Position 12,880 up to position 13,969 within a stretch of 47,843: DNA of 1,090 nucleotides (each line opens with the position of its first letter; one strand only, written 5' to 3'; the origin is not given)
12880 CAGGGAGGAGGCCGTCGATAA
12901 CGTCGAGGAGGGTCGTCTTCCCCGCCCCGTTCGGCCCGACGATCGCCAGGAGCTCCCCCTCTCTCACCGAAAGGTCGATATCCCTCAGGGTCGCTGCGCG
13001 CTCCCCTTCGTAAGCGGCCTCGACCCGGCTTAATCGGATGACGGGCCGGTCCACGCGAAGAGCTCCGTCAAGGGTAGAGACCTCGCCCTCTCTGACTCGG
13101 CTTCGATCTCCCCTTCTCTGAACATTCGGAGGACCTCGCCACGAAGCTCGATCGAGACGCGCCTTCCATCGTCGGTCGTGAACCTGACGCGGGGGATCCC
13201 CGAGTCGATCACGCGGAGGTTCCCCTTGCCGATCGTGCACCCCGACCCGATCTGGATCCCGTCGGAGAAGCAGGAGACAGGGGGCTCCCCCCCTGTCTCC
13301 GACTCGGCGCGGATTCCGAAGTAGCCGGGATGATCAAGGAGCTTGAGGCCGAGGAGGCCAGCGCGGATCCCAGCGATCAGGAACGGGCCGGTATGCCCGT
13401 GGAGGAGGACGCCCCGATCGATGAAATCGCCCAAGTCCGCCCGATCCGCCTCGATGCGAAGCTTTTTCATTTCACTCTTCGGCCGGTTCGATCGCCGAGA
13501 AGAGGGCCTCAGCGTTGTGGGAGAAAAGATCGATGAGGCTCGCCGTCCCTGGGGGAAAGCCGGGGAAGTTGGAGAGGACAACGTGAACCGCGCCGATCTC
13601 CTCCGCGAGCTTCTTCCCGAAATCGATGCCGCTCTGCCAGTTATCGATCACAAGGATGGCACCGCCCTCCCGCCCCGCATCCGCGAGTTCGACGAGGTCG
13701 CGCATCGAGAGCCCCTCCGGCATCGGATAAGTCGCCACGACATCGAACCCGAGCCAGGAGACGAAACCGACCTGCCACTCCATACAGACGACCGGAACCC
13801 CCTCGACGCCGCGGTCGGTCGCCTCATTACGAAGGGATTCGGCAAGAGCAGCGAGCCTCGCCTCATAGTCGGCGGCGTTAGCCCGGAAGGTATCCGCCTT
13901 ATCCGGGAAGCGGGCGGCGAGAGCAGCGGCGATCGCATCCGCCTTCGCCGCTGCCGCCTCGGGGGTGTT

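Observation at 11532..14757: NikR-linked TroA-type ABC transporter operon containing a Cys-less FwdE-domain protein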

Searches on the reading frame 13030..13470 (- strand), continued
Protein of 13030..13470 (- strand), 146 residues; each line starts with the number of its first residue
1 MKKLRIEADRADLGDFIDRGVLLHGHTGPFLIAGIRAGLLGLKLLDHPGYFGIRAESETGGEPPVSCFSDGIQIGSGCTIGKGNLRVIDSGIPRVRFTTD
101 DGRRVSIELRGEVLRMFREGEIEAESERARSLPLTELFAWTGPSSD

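Call 52: search_protein_families(library=pfam, proteins=[L067:6539-7165:+, L068:6526-7107:+, L052:578-1210:+, L077:5387-5953:+, L054:6399-7049:-, L067:5053-5934:+, L067:4265-5056:+, L067:3471-4097:+], max_evalue=0.01)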
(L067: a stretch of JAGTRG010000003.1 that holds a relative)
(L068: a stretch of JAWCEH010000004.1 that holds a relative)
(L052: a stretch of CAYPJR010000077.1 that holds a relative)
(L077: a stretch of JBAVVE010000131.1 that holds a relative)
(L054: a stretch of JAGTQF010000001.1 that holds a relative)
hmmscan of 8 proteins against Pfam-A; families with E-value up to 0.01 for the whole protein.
L067:6539-7165:+ (208 aa): 3 families
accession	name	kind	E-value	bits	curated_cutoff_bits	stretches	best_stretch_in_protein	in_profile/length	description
PF12822.12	ECF_trnsprt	-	8.3e-08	32.9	30.7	1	17-182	1-167/169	ECF transporter, substrate-specific component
PF09515.15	Thia_YuaJ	-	3.5e-05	24.4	25.8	1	22-116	4-98/177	Thiamine transporter protein (Thia_YuaJ)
PF07694.17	5TM-5TMR_LYT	-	0.00012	22.2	24.6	1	27-161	23-146/169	5TMR of 5TMR-LYT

L068:6526-7107:+ (193 aa): 0 families

L052:578-1210:+ (210 aa): 3 families
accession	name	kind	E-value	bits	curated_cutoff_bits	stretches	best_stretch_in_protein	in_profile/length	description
PF12822.12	ECF_trnsprt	-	1.9e-06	28.5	30.7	1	15-180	1-167/169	ECF transporter, substrate-specific component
PF07694.17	5TM-5TMR_LYT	-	3.6e-05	23.8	24.6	1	23-150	21-137/169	5TMR of 5TMR-LYT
PF09515.15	Thia_YuaJ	-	0.0002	22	25.8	1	22-118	6-102/177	Thiamine transporter protein (Thia_YuaJ)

L077:5387-5953:+ (188 aa): 2 families
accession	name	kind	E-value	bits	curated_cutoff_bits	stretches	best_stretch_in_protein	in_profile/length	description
PF07155.17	ECF-ribofla_trS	-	5.8e-10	39.9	26.7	1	27-161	2-150/172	ECF-type riboflavin transporter, S component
PF07694.17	5TM-5TMR_LYT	-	3.1e-06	27.3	24.6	1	32-165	19-144/169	5TMR of 5TMR-LYT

L054:6399-7049:- (216 aa): 1 family
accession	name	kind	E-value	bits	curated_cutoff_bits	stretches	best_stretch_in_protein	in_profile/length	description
PF12822.12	ECF_trnsprt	-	2e-10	41.4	30.7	1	13-196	3-168/169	ECF transporter, substrate-specific component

L067:5053-5934:+ (293 aa): 0 families

L067:4265-5056:+ (263 aa): 16 families
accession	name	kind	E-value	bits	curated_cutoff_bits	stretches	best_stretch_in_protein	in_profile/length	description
PF06745.19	ATPase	-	5.2e-56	190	26.6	1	7-233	2-229/231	KaiC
PF00154.27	RecA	-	1.2e-06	28.6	27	1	2-77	29-103/262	recA bacterial DNA recombination protein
PF13481.12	AAA_25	-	3e-06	27.4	27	1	9-82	18-99/195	AAA domain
PF05625.17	PAXNEB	-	4.3e-06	26.5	28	1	6-69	19-83/366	PAXNEB protein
PF08423.17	Rad51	-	4.4e-05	23.3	22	1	4-84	6-94/244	Rad51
PF20720.3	nSTAND3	-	4.7e-05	23.6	27.2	1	27-73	20-67/155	Novel STAND NTPase 3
PF01695.23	IstB_IS21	-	6.2e-05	23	24.1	1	27-92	95-161/238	IstB-like ATP binding protein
PF13401.12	AAA_22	-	8.1e-05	23.4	27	1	27-101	8-65/130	AAA domain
PF03796.21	DnaB_C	-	0.00018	21.5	27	1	6-70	2-66/255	DnaB-like helicase C terminal domain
PF24883.2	NPHP3_N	-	0.00051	20.7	24.8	1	28-132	26-132/164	Nephrocystin 3, N-terminal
PF07088.17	GvpD_P-loop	-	0.00072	19.9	24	1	24-68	10-53/189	GvpD gas vesicle protein, P-loop domain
PF14417.12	MEDS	-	0.00081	19.7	29.8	1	42-135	18-111/161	MEDS: MEthanogen/methylotroph, DcmR Sensory domain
PF13173.12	AAA_14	-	0.0012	19.3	27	1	27-92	5-70/129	AAA domain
PF00005.33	ABC_tran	-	0.007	17.4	25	0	20-129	7-117/137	ABC transporter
PF13479.12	AAA_24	-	0.007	16.7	27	0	26-136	4-76/195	AAA domain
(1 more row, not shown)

L067:3471-4097:+ (208 aa): 0 families

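Call 64: search_protein_representatives(alignment_id=A1)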
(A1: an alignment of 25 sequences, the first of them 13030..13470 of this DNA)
Query: 25 sequences, 146 profile positions. Proteins with E-value up to 0.001 (for the whole library): 1863; up to 1e-10: 777; up to 1e-30: 27. The best 150 are listed.
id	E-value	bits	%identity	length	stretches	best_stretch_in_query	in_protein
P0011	4.8e-64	230.6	-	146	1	1-145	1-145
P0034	9.9e-61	219.9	-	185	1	1-140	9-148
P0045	6.5e-44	165.4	-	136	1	1-95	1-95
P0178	1.4e-42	161.0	-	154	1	1-86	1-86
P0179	3.6e-42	159.7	-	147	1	2-138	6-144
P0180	1.5e-41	157.7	-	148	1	4-140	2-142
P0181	7.3e-39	149.0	-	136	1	13-140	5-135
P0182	2.9e-38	147.0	-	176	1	1-86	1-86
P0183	6.4e-35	136.2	-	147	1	10-141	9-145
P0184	7.1e-35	136.0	-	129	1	2-86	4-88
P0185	1.9e-34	134.7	-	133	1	15-138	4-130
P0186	1.9e-34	134.6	-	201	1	14-140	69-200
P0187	4.2e-34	133.5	-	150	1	10-143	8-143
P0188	6.8e-34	132.8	-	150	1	11-144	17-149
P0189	7.3e-34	132.7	-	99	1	5-80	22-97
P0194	2.5e-32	127.8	-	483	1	16-143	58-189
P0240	1.1e-27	112.7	-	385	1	20-142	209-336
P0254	4.9e-27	110.6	-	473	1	22-142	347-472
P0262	9.9e-27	109.6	-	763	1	22-135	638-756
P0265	1.3e-26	109.2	-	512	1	22-140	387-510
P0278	1.0e-25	106.3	-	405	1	16-140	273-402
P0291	1.2e-24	102.9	-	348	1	12-141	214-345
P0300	3.1e-24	101.5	-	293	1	18-141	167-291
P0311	1.1e-23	99.7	-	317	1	22-141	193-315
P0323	3.1e-23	98.3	-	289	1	11-142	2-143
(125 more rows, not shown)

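Call 66: search_protein_families(library=pfam, proteins=[P0278, P0311, P0291, P0240, P0300, P0194, P0262, P0265, P0323, P0254], max_evalue=0.001)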
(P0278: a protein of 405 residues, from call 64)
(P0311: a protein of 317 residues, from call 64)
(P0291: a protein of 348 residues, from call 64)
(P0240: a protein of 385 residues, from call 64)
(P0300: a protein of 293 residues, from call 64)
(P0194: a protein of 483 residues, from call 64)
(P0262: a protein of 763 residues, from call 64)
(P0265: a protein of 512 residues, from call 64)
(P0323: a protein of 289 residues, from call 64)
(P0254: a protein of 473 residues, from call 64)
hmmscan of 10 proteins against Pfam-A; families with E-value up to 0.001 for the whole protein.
P0278 (405 aa): 4 families
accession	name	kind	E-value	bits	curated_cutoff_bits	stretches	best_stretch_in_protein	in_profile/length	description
PF00005.33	ABC_tran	-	5.1e-31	108.5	25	1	25-168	3-137/137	ABC transporter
PF02663.19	FmdE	-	2e-19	70.4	22.9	1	280-389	1-105/133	FmdE, Molybdenum formylmethanofuran dehydrogenase operon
PF13304.12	AAA_21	-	2.9e-16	60.9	27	1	137-202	235-303/304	AAA domain, putative AbiEii toxin, Type IV TA system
PF02463.25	SMC_N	-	3e-05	24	40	0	139-203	136-203/220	RecF/RecN/SMC N terminal domain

P0311 (317 aa): 1 family
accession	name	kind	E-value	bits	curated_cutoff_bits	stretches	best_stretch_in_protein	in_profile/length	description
PF02663.19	FmdE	-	2.2e-20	73.5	22.9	1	194-305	1-99/133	FmdE, Molybdenum formylmethanofuran dehydrogenase operon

P0291 (348 aa): 1 family
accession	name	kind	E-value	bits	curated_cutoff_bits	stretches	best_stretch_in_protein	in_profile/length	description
PF02663.19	FmdE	-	8.9e-20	71.6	22.9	1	225-332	1-106/133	FmdE, Molybdenum formylmethanofuran dehydrogenase operon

P0240 (385 aa): 1 family
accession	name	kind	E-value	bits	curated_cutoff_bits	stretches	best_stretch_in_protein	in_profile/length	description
PF02663.19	FmdE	-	1.4e-19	70.9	22.9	1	212-332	1-132/133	FmdE, Molybdenum formylmethanofuran dehydrogenase operon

P0300 (293 aa): 2 families
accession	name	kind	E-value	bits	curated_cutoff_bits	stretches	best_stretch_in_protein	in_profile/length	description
PF02663.19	FmdE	-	1.1e-20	74.5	22.9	1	172-288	1-132/133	FmdE, Molybdenum formylmethanofuran dehydrogenase operon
PF00374.24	NiFeSe_Hases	-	9.7e-09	35.1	25.8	1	64-154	412-508/508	Nickel-dependent hydrogenase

P0194 (483 aa): 2 families
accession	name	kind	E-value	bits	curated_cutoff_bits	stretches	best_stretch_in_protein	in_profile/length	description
PF01156.24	IU_nuc_hydro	-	4.4e-35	122.2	34.2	1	206-449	2-260/297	Inosine-uridine preferring nucleoside hydrolase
PF02663.19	FmdE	-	3.6e-19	69.6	22.9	1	65-158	1-97/133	FmdE, Molybdenum formylmethanofuran dehydrogenase operon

P0262 (763 aa): 2 families
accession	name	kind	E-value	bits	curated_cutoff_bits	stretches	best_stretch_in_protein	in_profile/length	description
PF01156.24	IU_nuc_hydro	-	1.4e-28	100.9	34.2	1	325-592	2-263/297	Inosine-uridine preferring nucleoside hydrolase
PF02663.19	FmdE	-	9.4e-16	58.5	22.9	1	639-740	1-101/133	FmdE, Molybdenum formylmethanofuran dehydrogenase operon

P0265 (512 aa): 2 families
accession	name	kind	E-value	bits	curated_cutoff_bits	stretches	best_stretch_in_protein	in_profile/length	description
PF01156.24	IU_nuc_hydro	-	5.9e-26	92.3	34.2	1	82-321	1-254/297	Inosine-uridine preferring nucleoside hydrolase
PF02663.19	FmdE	-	1.1e-18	68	22.9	1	388-486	1-98/133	FmdE, Molybdenum formylmethanofuran dehydrogenase operon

P0323 (289 aa): 2 families
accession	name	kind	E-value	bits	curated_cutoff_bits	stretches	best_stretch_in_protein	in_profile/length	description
PF08973.16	TM1506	-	9.8e-33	113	27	1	160-286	3-128/130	Domain of unknown function (DUF1893)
PF02663.19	FmdE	-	5.2e-21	75.5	22.9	1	14-139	1-132/133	FmdE, Molybdenum formylmethanofuran dehydrogenase operon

P0254 (473 aa): 2 families
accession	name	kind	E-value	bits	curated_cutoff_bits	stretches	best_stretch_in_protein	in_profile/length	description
PF01156.24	IU_nuc_hydro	-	1.1e-23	84.8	34.2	1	43-288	1-263/297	Inosine-uridine preferring nucleoside hydrolase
PF02663.19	FmdE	-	2.9e-20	73.1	22.9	1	348-468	1-132/133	FmdE, Molybdenum formylmethanofuran dehydrogenase operon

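Call 68: search_protein_families(library=ncbifam, proteins=[P0278, L065:5429-5980:+, L067:6539-7165:+, L077:5387-5953:+, P0311], max_evalue=0.001)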
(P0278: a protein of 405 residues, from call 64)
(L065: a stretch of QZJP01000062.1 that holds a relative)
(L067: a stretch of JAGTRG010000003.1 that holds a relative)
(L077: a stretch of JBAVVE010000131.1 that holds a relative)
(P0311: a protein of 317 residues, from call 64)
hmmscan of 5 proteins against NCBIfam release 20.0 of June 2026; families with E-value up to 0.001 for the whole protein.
P0278 (405 aa): 192 families (the best 25 are shown)
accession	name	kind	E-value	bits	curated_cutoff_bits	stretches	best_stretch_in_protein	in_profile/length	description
NF010171.0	PRK13652.1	equivalog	9.6e-64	215.1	476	1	7-238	4-236/277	cobalt transporter ATP-binding subunit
TIGR04520.1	ECF_ATPase_1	equivalog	2.8e-61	207.3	315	1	7-253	1-249/269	energy-coupling factor transporter ATPase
TIGR01166.1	cbiO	subfamily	3.9e-61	205.8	211.8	1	16-201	1-189/190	cobalt ABC transporter, ATP-binding protein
TIGR04521.1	ECF_ATPase_2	equivalog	5.6e-61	206.1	330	1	7-244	1-249/279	energy-coupling factor transporter ATPase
NF010157.0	PRK13636.1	equivalog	2.4e-60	204.1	463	1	6-239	5-241/285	cobalt transporter ATP-binding subunit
NF010156.0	PRK13635.1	equivalog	2.2e-51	174.7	392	1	6-236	5-236/279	energy-coupling factor ABC transporter ATP-binding protein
NF010155.0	PRK13634.1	equivalog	4e-50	170.7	413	1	7-255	3-261/290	energy-coupling factor ABC transporter ATP-binding protein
NF010158.0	PRK13637.1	equivalog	1.4e-46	158.9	390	1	13-230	9-235/287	energy-coupling factor transporter ATPase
NF010170.0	PRK13651.1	equivalog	5.3e-45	153.7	432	1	73-240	98-265/308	cobalt transporter ATP-binding subunit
TIGR02673.1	FtsE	equivalog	8.4e-42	143.2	264.85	1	7-212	2-210/214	cell division ATP-binding protein FtsE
NF010153.0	PRK13631.1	equivalog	2.3e-40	138.5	463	1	40-237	59-273/320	cobalt transporter ATP-binding subunit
NF010159.0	PRK13638.1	equivalog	3.1e-39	134.9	489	1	14-231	9-227/271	energy-coupling factor ABC transporter ATP-binding protein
NF010167.0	PRK13648.1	subfamily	5.2e-38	131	241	1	6-235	7-237/269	energy-coupling factor transporter ATPase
NF010166.0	PRK13646.1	equivalog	5.4e-38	130.9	458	1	7-236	3-242/286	energy-coupling factor transporter ATPase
TIGR01188.1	drrA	subfamily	1.5e-36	126.3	312.45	1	20-228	6-212/302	daunorubicin resistance ABC transporter, ATP-binding protein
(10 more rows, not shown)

L065:5429-5980:+ (183 aa): 1 family
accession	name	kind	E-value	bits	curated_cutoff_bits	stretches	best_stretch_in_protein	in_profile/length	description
TIGR04518.1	ECF_S_folT_fam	subfamily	8.8e-08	32.1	60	1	4-112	2-109/163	folate family ECF transporter S component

L067:6539-7165:+ (208 aa): 2 families
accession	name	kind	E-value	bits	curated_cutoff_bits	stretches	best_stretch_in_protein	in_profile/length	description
TIGR04518.1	ECF_S_folT_fam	subfamily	2e-06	27.7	60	1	18-184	3-158/163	folate family ECF transporter S component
TIGR02357.1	ECF_ThiT_YuaJ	equivalog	7.1e-05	22.8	108.45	1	19-146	4-129/183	energy-coupled thiamine transporter ThiT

L077:5387-5953:+ (188 aa): 1 family
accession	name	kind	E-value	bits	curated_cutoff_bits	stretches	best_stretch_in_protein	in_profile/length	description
TIGR04518.1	ECF_S_folT_fam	subfamily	1.9e-05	24.5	60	1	34-149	9-127/163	folate family ECF transporter S component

P0311 (317 aa): 0 families

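Call 73: find_encoding_contigs(protein=P0278, flank=6000, max_places=3)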
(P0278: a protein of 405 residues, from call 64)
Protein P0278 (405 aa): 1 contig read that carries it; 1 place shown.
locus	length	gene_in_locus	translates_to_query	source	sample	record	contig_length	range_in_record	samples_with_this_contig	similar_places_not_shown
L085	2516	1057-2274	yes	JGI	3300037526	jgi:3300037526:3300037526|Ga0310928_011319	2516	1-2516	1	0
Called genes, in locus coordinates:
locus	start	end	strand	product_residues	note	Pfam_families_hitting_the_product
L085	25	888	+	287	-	PF20256:MoCoBD_2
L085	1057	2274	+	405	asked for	PF00005:ABC_tran, PF13304:AAA_21, PF02663:FmdE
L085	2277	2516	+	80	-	?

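Call 76: find_encoding_contigs(protein=P0311, flank=5000, max_places=3)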
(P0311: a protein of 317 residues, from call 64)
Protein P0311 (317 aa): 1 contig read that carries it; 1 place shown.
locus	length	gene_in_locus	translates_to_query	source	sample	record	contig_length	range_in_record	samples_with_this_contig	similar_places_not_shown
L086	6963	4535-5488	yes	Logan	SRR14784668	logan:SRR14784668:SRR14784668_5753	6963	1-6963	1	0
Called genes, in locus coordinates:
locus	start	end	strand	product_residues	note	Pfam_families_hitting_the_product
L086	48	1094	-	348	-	PF01408:GFO_IDH_MocA, PF22685:Gal80p_C-like, PF02894:GFO_IDH_MocA_C, PF22725:GFO_IDH_MocA_C3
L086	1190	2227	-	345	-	PF01408:GFO_IDH_MocA, PF02894:GFO_IDH_MocA_C (weak)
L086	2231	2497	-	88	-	-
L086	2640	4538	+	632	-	PF07715:Plug, PF00593:TonB_dep_Rec_b-barrel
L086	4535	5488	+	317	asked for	PF02663:FmdE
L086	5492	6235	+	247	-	PF02361:CbiQ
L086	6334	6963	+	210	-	?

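Call 78: search_protein_families(library=pfam, proteins=[L086:6334-6963:+, L086:2231-2497:-], max_evalue=0.01)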
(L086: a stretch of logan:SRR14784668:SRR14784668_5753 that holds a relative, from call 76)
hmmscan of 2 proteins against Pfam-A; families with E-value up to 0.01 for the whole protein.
L086:6334-6963:+ (210 aa): 9 families
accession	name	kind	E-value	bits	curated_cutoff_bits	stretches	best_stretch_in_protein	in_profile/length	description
PF13384.12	HTH_23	-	8.6e-12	44.9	24.6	1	29-74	2-47/50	Homeodomain-like domain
PF13565.12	HTH_32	-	2.1e-11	44.7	33.7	1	60-132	1-73/73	Homeodomain-like domain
PF13551.12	HTH_29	-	6.9e-11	42.5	28.1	1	36-92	3-61/64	Winged helix-turn helix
PF13518.12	HTH_28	-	8.3e-07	29.4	25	1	36-84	4-51/52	Helix-turn-helix domain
PF02796.21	HTH_7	-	1.4e-05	25.6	23.8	0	36-61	13-38/45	Helix-turn-helix domain of resolvase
PF13936.12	HTH_38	-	0.00012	22.2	27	0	113-130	22-39/44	Helix-turn-helix domain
PF01418.23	HTH_6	-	0.00016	22.1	28.3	1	96-131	20-54/77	Helix-turn-helix domain, rpiR family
PF00196.25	GerE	-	0.00073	19.6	23.5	0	41-66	14-39/57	Bacterial regulatory proteins, luxR family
PF13404.12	HTH_AsnC-type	-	0.0035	17.6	27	0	115-130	21-36/42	AsnC-type helix-turn-helix domain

L086:2231-2497:- (88 aa): 0 families

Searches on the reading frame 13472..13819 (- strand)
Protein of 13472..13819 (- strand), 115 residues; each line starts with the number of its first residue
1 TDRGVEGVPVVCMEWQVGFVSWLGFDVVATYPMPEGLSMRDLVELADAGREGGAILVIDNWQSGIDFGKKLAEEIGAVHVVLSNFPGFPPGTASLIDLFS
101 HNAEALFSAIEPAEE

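Call 44: search_solved_structures(query=A4, max_evalue=10, show_alignments=5)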
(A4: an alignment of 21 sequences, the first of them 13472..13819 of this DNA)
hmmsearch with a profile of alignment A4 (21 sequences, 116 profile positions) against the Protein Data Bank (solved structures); distinct sequences matched with E-value up to 10: 2.
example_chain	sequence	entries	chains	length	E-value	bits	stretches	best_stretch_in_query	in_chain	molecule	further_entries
3hnp_A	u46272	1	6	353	1.2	12.1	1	54-94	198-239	Oxidoreductase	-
2ctz_A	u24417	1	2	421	1.7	11.7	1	40-65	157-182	O-acetyl-L-homoserine sulfhydrylase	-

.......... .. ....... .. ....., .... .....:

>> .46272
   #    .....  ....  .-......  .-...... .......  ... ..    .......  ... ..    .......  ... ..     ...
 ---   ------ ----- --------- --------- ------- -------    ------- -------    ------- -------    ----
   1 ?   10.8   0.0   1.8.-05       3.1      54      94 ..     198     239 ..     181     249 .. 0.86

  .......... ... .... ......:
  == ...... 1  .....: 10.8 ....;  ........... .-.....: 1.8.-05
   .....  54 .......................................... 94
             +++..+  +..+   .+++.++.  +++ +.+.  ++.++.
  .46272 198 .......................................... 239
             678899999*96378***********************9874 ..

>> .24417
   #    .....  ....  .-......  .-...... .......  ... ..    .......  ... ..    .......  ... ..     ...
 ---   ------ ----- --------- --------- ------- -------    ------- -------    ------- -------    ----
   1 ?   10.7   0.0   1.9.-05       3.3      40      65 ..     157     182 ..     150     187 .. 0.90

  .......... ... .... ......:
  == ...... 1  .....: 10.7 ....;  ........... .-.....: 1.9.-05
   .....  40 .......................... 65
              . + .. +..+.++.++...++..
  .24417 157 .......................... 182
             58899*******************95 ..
